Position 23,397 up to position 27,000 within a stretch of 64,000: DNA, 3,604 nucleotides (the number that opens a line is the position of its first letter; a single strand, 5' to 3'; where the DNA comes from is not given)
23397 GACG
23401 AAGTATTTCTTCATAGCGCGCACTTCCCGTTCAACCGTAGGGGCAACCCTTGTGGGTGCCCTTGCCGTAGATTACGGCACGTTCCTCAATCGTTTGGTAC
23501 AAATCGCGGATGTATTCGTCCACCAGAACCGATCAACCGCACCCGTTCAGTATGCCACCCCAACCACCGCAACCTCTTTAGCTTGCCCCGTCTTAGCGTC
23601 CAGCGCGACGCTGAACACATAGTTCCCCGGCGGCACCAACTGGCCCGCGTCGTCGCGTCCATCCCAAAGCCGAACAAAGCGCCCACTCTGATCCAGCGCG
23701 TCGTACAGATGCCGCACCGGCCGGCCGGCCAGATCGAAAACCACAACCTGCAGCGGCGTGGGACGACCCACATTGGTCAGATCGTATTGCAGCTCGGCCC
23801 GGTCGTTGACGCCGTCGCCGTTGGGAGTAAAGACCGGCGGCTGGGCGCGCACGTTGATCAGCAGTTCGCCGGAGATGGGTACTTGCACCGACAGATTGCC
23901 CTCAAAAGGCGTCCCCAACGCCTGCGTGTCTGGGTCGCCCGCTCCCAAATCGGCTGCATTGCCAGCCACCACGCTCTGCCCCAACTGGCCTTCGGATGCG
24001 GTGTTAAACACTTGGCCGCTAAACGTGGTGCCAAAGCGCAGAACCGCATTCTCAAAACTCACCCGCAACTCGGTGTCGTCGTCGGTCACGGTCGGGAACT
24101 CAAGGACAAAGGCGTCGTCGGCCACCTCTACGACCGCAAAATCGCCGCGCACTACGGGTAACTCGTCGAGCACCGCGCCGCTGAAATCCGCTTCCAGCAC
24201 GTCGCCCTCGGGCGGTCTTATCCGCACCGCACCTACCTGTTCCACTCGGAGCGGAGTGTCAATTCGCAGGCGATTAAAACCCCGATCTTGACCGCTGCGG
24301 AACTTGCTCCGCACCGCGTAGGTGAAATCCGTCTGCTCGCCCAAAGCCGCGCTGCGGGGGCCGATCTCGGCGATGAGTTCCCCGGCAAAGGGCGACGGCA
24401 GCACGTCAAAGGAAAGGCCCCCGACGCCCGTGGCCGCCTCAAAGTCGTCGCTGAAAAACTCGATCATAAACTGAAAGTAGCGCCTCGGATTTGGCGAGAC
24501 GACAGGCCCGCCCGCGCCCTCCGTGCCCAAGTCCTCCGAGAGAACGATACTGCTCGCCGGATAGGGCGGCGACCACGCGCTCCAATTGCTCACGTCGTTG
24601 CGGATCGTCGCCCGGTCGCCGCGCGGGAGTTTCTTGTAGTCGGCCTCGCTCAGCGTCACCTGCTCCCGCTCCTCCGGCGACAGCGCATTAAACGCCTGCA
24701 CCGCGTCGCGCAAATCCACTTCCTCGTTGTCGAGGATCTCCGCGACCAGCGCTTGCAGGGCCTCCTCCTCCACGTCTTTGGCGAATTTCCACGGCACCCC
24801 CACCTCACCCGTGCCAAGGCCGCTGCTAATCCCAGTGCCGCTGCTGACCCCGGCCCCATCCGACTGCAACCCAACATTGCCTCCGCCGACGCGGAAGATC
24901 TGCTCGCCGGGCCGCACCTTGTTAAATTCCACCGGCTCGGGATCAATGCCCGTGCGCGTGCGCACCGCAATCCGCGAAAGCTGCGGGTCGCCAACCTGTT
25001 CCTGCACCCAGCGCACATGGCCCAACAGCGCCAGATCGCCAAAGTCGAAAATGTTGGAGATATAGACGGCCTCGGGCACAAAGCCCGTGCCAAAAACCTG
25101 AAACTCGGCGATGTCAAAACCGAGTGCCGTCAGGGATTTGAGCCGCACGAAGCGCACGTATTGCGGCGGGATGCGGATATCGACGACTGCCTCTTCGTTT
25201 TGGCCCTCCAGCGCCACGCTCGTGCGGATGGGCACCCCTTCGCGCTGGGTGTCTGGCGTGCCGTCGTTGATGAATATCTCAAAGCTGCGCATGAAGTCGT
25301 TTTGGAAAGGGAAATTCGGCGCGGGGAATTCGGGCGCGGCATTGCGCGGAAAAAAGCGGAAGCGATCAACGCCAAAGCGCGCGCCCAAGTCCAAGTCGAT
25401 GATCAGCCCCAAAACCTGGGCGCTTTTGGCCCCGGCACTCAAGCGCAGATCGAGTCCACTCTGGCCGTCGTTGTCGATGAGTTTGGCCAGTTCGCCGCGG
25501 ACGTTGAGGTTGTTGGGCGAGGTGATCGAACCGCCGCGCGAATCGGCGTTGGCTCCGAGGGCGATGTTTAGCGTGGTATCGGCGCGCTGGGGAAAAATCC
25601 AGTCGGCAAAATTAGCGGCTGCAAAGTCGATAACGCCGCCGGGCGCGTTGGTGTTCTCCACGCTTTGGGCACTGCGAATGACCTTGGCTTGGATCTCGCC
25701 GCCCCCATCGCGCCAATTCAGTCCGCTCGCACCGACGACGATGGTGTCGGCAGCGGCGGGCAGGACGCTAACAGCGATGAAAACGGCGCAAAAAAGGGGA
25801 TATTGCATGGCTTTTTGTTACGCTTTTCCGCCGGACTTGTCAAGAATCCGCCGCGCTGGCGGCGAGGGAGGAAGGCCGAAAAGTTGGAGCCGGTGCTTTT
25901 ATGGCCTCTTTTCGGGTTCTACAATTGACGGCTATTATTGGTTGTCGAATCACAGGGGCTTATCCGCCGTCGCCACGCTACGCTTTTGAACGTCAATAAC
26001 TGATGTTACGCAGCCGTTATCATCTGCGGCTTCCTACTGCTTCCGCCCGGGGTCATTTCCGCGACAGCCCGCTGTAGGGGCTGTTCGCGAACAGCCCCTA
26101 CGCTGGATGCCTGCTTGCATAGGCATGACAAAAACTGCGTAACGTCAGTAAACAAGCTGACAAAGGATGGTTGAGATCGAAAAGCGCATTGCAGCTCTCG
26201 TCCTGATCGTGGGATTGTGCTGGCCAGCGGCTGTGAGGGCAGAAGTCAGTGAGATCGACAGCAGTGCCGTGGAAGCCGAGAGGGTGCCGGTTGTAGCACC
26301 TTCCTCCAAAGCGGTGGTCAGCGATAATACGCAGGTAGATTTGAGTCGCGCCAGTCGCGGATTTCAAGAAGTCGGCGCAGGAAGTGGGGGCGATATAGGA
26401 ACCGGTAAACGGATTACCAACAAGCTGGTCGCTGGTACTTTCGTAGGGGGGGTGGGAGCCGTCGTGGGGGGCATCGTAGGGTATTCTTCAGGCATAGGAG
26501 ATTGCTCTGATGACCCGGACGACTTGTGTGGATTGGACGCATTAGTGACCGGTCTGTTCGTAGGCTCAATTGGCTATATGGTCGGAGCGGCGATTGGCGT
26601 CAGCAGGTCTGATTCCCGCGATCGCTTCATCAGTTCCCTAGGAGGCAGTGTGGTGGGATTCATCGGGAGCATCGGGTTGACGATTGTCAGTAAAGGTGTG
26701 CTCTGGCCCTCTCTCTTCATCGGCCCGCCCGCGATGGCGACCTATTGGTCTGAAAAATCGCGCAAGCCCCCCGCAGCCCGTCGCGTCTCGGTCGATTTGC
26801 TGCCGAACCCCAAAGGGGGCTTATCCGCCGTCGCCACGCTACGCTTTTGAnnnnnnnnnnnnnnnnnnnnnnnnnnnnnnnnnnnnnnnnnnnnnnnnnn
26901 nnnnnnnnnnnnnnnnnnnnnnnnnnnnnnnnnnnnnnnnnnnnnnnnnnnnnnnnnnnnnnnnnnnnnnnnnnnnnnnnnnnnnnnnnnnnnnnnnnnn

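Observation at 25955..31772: Tandem array of exported glycine-zipper proteins that all end in the same ~30-aa tail (.................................)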

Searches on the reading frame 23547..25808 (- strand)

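Call 3: search_protein_families(library=pfam, proteins=[window:23547-25808:-], max_evalue=0.1)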
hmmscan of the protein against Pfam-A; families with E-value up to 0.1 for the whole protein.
window:23547-25808:- (753 aa): 3 families
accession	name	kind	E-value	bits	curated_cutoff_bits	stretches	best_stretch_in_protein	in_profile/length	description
PF13860.13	FlgD_ig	-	3.1e-06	27.5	27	1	686-736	25-75/79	FlgD Ig-like domain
PF13585.12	CHU_C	-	1.6e-05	25.4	27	1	658-742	5-78/86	CHU_C Type IX secretion signal domain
PF11304.13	DUF3106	-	0.0041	18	24.3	1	366-404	48-86/104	Protein of unknown function (DUF3106)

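Call 4: search_protein_families(library=ncbifam, proteins=[window:23547-25808:-], max_evalue=0.1)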
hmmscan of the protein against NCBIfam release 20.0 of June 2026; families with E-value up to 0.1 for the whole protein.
window:23547-25808:- (753 aa): 5 families
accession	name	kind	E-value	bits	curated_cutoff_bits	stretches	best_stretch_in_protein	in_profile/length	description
NF005176.1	PRK06655.1-1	equivalog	0.00016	21.7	230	1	685-748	98-160/197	flagellar hook assembly protein FlgD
TIGR04131.1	Bac_Flav_CTERM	domain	0.0003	20.9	35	1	657-739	4-74/85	T9SS type B sorting domain-containing protein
NF009276.0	PRK12633.1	equivalog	0.0038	17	383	1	681-746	126-189/234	flagellar basal body rod modification protein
NF033707.1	T9SS_sortase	equivalog_domain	0.0081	13.8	420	1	671-744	1010-1085/1095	type IX secretion system sortase PorU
NF009452.0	PRK12812.1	equivalog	0.033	13.4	258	1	710-745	180-215/289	flagellar basal body rod modification protein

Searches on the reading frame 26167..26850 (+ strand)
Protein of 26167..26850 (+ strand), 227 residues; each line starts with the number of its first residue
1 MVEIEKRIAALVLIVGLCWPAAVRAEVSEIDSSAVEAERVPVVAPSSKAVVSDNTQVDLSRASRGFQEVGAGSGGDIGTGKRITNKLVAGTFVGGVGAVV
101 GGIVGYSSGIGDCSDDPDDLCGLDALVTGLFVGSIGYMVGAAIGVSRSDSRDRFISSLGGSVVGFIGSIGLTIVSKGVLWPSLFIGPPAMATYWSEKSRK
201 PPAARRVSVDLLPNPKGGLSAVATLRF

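Call 3: search_protein_families(library=pfam, proteins=[window:26167-26850:+], max_evalue=0.1)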
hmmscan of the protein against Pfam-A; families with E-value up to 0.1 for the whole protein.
window:26167-26850:+ (227 aa): 0 families

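Call 4: search_protein_families(library=ncbifam, proteins=[window:26167-26850:+], max_evalue=0.1)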
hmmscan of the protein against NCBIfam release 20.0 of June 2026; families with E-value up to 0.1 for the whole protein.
window:26167-26850:+ (227 aa): 1 family
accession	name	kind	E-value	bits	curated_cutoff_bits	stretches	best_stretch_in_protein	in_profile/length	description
NF045925.1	3-sucCA_synth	equivalog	0.059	11.8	800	0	6-44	3-41/498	3-succinylated cholic acid synthase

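Call 9: find_homologous_proteins(query=A1, max_evalue=0.01)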
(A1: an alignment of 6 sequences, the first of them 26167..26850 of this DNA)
Query A1 (6 sequences) (227 aa, profile of the alignment): 250 proteins with E <= 0.01 among 8000 candidates; the best 120 are listed.
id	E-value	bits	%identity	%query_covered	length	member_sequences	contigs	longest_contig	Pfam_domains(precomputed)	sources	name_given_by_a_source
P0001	6.7e-144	498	42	52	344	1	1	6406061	-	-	-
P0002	1.5e-135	470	39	64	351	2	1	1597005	-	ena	-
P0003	7.0e-132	458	41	64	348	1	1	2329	-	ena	-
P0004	6.3e-130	452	42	64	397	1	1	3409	-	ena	-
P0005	2.7e-129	450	44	52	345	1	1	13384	-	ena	-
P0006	3.7e-127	443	39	64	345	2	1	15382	-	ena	-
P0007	8.0e-127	441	39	64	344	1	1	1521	-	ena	-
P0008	6.3e-126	438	36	64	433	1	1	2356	-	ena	-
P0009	1.6e-125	437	39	64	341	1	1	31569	-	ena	-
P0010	3.5e-125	436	37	64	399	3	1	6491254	-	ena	-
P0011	9.3e-122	425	45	47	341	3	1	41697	-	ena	-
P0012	4.3e-121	423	38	64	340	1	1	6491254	-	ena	-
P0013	1.3e-119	418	39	64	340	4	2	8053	-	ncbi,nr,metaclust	ncbi:MAG: hypothetical protein OXE49_09145 [Gemmatimonadetes bacterium]|nr:hypothetical protein [Gem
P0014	1.6e-118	414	38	64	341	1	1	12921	-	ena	-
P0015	1.6e-117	411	40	64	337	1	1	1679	-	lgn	-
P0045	1.1e-102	362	38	66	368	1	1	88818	-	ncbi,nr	ncbi:MAG: hypothetical protein J4F35_04225 [Candidatus Latescibacteria bacterium]|nr:hypothetical pr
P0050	7.0e-101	356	34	64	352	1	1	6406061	-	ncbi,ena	-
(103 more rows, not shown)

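Call 19: find_encoding_contigs(protein=P0045, flank=10000, max_places=3)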
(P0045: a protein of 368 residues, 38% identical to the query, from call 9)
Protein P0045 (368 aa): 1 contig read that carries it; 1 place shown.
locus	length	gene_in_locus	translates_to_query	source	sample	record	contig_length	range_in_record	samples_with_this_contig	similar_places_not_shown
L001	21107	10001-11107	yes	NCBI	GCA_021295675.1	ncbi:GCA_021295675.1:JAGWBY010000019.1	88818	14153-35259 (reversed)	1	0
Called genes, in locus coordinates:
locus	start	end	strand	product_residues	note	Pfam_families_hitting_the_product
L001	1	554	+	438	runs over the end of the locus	PF00344:SecY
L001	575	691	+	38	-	PF00444:Ribosomal_L36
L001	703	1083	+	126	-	PF00416:Ribosomal_S13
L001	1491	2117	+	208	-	PF00163:Ribosomal_S4, PF01479:S4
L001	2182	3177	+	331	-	PF01193:RNA_pol_L, PF01000:RNA_pol_A_bac, PF03118:RNA_pol_A_CTD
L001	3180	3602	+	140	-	PF01196:Ribosomal_L17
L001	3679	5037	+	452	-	PF05958:tRNA_U5-meth_tr, PF03602:Cons_hypoth95, PF05175:MTS (weak), PF08241:Methyltransf_11 (faint), PF13649:Methyltransf_25, PF13847:Methyltransf_31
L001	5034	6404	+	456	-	PF00072:Response_reg, PF00158:Sigma54_activat, PF13191:AAA_16 (faint), PF14532:Sigma54_activ_2, PF07728:AAA_5 (faint), PF25601:AAA_lid_14, PF02954:HTH_8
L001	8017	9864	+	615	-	PF07719:TPR_2 (faint), PF01094:ANF_receptor, PF13458:Peripla_BP_6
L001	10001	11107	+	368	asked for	-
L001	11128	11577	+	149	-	-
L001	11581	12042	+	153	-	-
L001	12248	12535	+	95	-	PF09723:Zn_ribbon_8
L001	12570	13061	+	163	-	PF14938:SNAP (faint), PF13428:TPR_14 (faint), PF13512:TPR_18 (faint), PF13525:YfiO (weak), PF07719:TPR_2 (faint), PF13432:TPR_16 (weak), PF13424:TPR_12 (weak), PF13174:TPR_6 (weak), +4 more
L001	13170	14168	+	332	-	PF20030:bpMoxR, PF05496:RuvB_N (faint), PF07726:AAA_3, PF07728:AAA_5, PF17863:AAA_lid_2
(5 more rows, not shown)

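Call 23: find_related_loci(query=A4, collection=genome_contigs, flank=10000)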
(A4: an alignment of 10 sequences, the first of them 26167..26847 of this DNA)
Query A4 (227 aa) in genome_contigs; peptide patterns used: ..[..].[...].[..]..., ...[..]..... (x = any residue, [..] = any of these).
22 stretches matched a pattern; 11 encode a relative of the query (tblastn E <= 1e-3); 11 distinct loci.
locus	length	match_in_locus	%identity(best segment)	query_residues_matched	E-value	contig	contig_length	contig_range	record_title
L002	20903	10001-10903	35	1-227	1e-25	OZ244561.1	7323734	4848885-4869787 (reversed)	MAG: Candidatus Latescibacterota bacterium isolate 14245923-b953-489b-b549-9f362580a9e9 genome assembly, chromosome: 1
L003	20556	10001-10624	39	45-227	9e-26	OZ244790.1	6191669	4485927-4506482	MAG: Candidatus Latescibacterota bacterium isolate 46c83e85-0880-45c6-8d78-79488e6eca4b genome assembly, chromosome: 1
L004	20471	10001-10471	44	74-227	9e-23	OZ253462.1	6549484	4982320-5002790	MAG: Candidatus Latescibacterota bacterium isolate 85c596c4-e601-42f5-bc00-22a25924bb3e genome assembly, chromosome: 1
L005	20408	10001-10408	41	82-227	7e-20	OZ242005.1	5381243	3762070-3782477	MAG: Candidatus Latescibacterota bacterium isolate 4361563e-baaa-404a-b280-629f4181b36f genome assembly, chromosome: 1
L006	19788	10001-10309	50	136-227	3e-18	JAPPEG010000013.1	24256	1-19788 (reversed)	MAG: Gemmatimonadota bacterium isolate IRC4_bin_45 NODE_1449_length_24256_cov_23.2473, whole genome shotgun sequence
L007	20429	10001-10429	42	82-227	3e-17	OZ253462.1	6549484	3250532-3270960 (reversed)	MAG: Candidatus Latescibacterota bacterium isolate 85c596c4-e601-42f5-bc00-22a25924bb3e genome assembly, chromosome: 1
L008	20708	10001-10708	31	11-227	9e-16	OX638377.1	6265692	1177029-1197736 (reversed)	MAG: uncultured Latescibacteria bacterium isolate 96736c8f-e424-4c7a-a7cc-5c0d8e7e2df7 genome assembly, chromosome: 1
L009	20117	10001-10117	82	189-227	1e-15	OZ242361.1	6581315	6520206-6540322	MAG: Candidatus Latescibacterota bacterium isolate c7d3165a-3b70-4ca6-a93c-9a173e2068a1 genome assembly, chromosome: 1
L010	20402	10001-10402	42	82-227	4e-15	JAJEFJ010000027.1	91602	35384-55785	MAG: Candidatus Latescibacterota bacterium isolate p16x43bins.30 k141_524739, whole genome shotgun sequence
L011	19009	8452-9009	41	49-227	3e-23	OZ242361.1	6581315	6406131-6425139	MAG: Candidatus Latescibacterota bacterium isolate c7d3165a-3b70-4ca6-a93c-9a173e2068a1 genome assembly, chromosome: 1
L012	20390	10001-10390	32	82-227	4e-8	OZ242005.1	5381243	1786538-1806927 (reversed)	MAG: Candidatus Latescibacterota bacterium isolate 4361563e-baaa-404a-b280-629f4181b36f genome assembly, chromosome: 1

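Call 69: search_protein_families(library=padloc, proteins=[window:26167-26850:+], max_evalue=0.01)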
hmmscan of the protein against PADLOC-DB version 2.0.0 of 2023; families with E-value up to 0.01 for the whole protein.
window:26167-26850:+ (227 aa): 0 families

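Call 70: search_protein_families(library=phrogs, proteins=[window:26167-26850:+], max_evalue=0.01)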
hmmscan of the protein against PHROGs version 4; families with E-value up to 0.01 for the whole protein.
window:26167-26850:+ (227 aa): 1 family
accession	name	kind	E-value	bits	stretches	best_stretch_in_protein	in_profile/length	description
phrog_37056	-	unknown function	0.0052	17.9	0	78-106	59-87/130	-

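Call 71: find_related_loci(query=A4, collection=metagenome_contigs, flank=6000)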
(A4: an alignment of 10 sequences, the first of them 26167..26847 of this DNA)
Query A4 (227 aa) in metagenome_contigs; peptide patterns used: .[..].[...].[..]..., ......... (x = any residue, [..] = any of these).
120 stretches matched a pattern; 2 encode a relative of the query (tblastn E <= 1e-3); 2 distinct loci.
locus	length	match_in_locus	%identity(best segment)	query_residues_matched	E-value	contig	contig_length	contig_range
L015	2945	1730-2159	69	76-227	9e-28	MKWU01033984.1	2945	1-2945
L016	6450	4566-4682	79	189-227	8e-16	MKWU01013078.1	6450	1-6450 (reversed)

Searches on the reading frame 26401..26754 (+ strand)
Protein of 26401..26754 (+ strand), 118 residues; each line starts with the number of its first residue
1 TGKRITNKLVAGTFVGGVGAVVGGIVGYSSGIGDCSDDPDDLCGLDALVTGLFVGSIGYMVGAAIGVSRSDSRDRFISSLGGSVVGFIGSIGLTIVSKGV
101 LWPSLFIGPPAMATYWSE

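Call 74: find_homologous_proteins(query=A6, max_evalue=0.001)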
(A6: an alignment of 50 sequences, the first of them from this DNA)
Query A6 (50 sequences) (118 aa, profile of the alignment): 10 proteins with E <= 0.001 among 6968 candidates.
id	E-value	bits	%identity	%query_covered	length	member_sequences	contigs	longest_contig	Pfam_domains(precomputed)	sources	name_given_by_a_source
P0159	5.4e-28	115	44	100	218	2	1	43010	-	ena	-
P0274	1.4e-26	111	47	99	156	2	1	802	-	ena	-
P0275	2.0e-25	107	45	98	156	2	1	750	-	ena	-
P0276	4.1e-20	90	30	51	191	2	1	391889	-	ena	-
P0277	8.7e-18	82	34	90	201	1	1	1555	-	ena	-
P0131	1.1e-17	82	28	74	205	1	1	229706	-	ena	-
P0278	9.4e-17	79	37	76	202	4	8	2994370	-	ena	-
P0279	9.5e-17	79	42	35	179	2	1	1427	-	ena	-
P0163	1.2e-15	75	22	99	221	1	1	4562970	-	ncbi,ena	-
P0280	2.6e-10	58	52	19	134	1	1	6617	-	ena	-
